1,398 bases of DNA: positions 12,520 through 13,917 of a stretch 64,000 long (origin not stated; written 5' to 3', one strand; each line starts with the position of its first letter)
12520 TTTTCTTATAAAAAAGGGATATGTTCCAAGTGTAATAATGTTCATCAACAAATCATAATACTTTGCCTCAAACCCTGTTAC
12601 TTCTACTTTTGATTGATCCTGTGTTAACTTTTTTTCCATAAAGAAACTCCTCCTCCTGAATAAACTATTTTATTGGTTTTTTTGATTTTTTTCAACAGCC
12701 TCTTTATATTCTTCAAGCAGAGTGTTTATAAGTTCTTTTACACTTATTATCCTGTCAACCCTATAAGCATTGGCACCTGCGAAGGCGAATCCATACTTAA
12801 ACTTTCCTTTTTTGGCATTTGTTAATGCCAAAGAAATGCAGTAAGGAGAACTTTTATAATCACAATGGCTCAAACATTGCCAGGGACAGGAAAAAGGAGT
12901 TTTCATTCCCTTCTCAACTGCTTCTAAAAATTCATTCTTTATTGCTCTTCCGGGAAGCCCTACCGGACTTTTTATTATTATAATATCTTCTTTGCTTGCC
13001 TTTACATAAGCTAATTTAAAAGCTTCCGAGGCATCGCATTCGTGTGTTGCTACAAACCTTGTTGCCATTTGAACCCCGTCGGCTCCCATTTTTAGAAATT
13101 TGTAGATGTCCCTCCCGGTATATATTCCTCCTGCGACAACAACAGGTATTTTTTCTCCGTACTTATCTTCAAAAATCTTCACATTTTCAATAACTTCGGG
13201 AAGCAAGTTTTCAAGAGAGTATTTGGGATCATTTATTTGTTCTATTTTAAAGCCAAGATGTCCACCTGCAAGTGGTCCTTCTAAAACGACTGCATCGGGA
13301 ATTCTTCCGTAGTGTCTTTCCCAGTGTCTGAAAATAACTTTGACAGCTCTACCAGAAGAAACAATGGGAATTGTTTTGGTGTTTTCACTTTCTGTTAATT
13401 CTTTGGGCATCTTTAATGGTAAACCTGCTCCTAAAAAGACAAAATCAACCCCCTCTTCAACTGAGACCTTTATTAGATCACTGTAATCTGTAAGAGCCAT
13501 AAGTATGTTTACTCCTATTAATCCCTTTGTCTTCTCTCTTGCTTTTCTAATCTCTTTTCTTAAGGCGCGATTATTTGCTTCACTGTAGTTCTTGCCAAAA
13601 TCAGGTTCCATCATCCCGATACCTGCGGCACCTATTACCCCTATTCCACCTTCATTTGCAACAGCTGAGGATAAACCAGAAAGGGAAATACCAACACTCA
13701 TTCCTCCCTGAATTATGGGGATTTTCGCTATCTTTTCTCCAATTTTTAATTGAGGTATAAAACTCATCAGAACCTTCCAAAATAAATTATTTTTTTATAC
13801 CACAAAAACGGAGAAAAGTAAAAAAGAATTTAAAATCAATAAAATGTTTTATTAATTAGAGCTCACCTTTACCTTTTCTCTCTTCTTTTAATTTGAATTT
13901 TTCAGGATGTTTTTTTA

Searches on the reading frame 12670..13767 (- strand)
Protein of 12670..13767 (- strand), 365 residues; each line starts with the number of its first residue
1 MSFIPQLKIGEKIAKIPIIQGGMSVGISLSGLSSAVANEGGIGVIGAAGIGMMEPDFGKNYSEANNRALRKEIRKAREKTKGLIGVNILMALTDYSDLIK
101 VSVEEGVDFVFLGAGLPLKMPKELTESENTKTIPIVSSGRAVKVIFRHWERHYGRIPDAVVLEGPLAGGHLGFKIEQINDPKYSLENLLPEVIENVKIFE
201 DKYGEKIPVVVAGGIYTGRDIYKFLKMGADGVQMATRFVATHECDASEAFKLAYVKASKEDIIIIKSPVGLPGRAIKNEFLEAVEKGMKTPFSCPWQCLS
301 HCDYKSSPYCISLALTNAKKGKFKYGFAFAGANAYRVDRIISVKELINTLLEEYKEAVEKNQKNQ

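Call 46: find_encoding_contigs(protein=window:12670-13767:-, flank=10000, max_places=1)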
Protein window:12670-13767:- (365 aa): 2 contigs read that carry it; 1 place shown.
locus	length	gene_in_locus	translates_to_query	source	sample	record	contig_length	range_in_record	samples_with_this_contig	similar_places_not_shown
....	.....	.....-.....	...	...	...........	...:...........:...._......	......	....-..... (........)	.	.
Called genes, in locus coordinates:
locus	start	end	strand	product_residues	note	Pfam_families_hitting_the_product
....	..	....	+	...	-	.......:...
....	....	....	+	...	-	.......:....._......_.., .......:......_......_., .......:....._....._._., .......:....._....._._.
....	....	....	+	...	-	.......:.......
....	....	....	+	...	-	-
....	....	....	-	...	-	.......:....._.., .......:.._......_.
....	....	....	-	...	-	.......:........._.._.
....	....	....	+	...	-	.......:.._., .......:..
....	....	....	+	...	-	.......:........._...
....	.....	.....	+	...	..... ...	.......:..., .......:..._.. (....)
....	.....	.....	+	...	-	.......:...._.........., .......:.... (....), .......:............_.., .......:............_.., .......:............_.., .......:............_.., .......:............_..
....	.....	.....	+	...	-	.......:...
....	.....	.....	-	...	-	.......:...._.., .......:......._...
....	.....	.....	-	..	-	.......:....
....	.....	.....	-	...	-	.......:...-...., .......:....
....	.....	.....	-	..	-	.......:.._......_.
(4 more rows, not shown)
